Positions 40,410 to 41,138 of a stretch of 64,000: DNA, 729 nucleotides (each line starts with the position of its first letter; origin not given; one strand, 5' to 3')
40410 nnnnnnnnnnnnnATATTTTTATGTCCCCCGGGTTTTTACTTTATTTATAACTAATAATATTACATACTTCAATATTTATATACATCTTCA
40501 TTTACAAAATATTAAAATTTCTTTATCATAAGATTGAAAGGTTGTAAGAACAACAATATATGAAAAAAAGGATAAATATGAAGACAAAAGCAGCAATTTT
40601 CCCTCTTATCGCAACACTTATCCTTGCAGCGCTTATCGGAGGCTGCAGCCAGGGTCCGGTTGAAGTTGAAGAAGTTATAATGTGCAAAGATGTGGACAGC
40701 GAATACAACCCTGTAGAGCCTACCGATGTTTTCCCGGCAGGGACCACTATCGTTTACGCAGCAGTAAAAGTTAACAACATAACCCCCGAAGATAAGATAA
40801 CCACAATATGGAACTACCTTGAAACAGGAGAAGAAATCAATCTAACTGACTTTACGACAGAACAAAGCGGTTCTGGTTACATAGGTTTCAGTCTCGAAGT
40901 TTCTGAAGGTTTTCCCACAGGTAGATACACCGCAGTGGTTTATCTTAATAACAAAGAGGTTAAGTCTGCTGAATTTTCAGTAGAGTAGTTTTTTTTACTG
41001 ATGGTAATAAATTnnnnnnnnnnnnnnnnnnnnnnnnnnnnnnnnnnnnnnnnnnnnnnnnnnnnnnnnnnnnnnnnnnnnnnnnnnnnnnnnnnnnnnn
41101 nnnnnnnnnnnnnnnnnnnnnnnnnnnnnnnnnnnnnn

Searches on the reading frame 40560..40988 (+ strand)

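Call 7: search_protein_families(library=pfam, proteins=[window:40560-40988:+], max_evalue=1)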
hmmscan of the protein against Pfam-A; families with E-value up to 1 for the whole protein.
window:40560-40988:+ (142 aa): 2 families
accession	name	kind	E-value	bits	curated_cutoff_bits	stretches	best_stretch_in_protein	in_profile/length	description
PF01835.25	MG2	-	0.014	16.2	32.8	1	89-141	42-96/96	MG2 domain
PF16723.11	DUF5065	-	0.055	14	26.8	1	99-141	112-154/156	Domain of unknown function (DUF5065)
